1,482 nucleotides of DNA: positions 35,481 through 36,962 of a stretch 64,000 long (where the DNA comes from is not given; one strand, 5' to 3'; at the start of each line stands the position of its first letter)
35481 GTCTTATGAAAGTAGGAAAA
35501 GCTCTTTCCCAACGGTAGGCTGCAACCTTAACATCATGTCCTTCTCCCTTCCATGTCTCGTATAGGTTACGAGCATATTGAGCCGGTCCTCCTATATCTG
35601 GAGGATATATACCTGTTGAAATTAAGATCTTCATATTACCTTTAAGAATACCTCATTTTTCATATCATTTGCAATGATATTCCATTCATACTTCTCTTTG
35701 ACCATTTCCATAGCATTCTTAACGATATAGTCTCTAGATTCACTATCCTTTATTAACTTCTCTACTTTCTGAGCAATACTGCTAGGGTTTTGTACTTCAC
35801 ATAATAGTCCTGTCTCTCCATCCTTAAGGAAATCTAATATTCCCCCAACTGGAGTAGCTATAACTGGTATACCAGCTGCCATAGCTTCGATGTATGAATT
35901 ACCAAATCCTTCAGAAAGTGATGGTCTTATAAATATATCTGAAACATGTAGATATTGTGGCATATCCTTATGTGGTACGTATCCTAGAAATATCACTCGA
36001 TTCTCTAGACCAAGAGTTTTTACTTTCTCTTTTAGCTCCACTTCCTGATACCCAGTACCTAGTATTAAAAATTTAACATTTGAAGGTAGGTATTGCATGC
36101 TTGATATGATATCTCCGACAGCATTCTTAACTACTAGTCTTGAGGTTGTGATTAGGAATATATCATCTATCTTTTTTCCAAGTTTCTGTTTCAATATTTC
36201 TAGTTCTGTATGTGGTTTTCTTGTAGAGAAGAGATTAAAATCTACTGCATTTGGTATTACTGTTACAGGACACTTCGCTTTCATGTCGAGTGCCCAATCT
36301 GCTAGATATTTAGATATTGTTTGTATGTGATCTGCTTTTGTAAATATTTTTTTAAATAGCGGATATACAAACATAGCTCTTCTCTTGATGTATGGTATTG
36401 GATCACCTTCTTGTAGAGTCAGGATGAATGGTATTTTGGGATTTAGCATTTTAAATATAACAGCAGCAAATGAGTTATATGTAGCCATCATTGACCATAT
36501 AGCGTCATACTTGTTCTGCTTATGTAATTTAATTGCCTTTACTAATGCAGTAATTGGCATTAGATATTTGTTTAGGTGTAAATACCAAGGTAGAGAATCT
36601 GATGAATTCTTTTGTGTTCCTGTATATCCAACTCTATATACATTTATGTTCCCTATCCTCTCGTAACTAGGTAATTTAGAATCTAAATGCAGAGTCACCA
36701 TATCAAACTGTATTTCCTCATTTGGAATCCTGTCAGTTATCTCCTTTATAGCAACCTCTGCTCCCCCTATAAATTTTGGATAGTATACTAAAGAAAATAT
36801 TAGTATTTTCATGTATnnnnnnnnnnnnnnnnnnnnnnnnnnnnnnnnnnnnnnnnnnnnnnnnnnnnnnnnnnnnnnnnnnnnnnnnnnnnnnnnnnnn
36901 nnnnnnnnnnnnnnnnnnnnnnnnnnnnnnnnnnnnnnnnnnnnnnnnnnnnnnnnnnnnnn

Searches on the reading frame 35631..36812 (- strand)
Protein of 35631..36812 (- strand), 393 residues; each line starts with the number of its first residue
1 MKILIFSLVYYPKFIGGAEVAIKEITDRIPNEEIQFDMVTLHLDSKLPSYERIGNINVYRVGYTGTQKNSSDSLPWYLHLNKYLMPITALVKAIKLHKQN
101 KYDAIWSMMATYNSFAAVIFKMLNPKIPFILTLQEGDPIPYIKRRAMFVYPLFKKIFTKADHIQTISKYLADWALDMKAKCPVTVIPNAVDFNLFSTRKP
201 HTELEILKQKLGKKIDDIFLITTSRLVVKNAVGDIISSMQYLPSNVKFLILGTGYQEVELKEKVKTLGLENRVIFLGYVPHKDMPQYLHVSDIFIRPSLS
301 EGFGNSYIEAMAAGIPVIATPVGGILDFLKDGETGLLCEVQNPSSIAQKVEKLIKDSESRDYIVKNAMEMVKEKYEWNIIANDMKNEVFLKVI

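Call 5: search_protein_families(library=ncbifam, proteins=[window:35631-36812:-], max_evalue=0.001)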
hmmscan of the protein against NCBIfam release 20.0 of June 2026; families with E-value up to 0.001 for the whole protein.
window:35631-36812:- (393 aa): 46 families (the best 25 are shown)
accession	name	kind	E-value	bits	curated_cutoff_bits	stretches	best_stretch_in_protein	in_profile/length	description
TIGR03999.1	thiol_BshA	equivalog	3.9e-36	124.8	273.7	1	84-381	67-363/375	N-acetyl-alpha-D-glucosaminyl L-malate synthase BshA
NF047684.1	TeichurnBiosyTuaC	equivalog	9.1e-35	120.3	550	1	44-386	59-384/391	teichuronic acid biosynthesis protein TuaC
TIGR03088.1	stp2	hypoth_equivalog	7.5e-30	104.2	409.05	1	165-383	142-365/374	TIGR03088 family PEP-CTERM/XrtA system glycosyltransferase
TIGR04063.1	stp3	hypoth_equivalog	1.3e-29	103.3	442.05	1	154-381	152-385/397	TIGR04063 family PEP-CTERM/XrtA system glycosyltransferase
NF041876.1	EPS_EpsE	equivalog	3.3e-27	95.7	400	1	182-381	187-386/389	exopolysaccharide biosynthesis GT4 family glycosyltransferase EpsE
TIGR02149.1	glgA_Coryne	subfamily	1.6e-23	83.4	302.4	1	1-391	1-389/391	glycogen synthase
NF046085.1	XrtY_assoc_Gly1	equivalog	5.2e-23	81.5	400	1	153-382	154-375/387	XrtY-associated glycosyltransferase XYAG1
NF050063.1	ProtGlycPglJ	equivalog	9e-23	81.1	500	1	13-380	11-356/363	N-acetylgalactosamine-N,N'-diacetylbacillosaminyl-diphospho-undecaprenol 4-alpha-N-acetylgalactosaminyltransferase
TIGR03449.1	mycothiol_MshA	equivalog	2.9e-22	79.1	462.5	1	252-385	264-397/406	D-inositol-3-phosphate glycosyltransferase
NF049988.1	MGlcDAGSynMgs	equivalog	3.6e-22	79.3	400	1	154-385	148-381/398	alpha-monoglucosyldiacylglycerol synthase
NF012028.0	PRK15484.1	subfamily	4e-22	78.8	618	1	162-386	142-373/380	lipopolysaccharide N-acetylglucosaminyltransferase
TIGR04047.1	MSMEG_0565_glyc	hypoth_equivalog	1.1e-21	77.4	259.85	1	155-382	134-365/373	MSMEG_0565 family glycosyltransferase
NF053787.1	GlcN_PG_synth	equivalog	2.5e-21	75.9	480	1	154-385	138-353/361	N-acetylglucosaminyl phosphatidylglycerol synthase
NF038295.1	EPS_HpsP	equivalog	1.5e-20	73.6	550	1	99-384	90-380/388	hormogonium polysaccharide biosynthesis glycosyltransferase HpsP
NF038298.1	EPS_HpsO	equivalog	4.4e-19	68.5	575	1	180-383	167-379/388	hormogonium polysaccharide biosynthesis glycosyltransferase HpsO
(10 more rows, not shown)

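Call 14: search_protein_families(library=pfam, proteins=[window:35631-36812:-], max_evalue=0.0001)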
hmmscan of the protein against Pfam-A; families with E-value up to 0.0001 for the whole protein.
window:35631-36812:- (393 aa): 6 families
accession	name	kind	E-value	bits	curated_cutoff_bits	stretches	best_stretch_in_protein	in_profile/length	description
PF00534.26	Glycos_transf_1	-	2.6e-40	138.2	26.4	1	207-369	5-171/172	Glycosyl transferases group 1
PF13692.12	Glyco_trans_1_4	-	2.6e-34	119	27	1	221-356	5-142/142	Glycosyl transferases group 1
PF13439.12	Glyco_transf_4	-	1.2e-13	51.9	28.5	1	15-192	1-168/170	Glycosyltransferase Family 4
PF13524.12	Glyco_trans_1_2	-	4e-11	43.5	25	1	245-384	14-142/144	Glycosyl transferase-like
PF20706.3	GT4-conflict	-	3e-08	33.5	26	1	244-377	232-378/385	Family 4 Glycosyltransferase in conflict systems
PF13579.12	Glyco_trans_4_4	-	7.6e-08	33.3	29.7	1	16-188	1-157/158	Glycosyl transferase 4-like domain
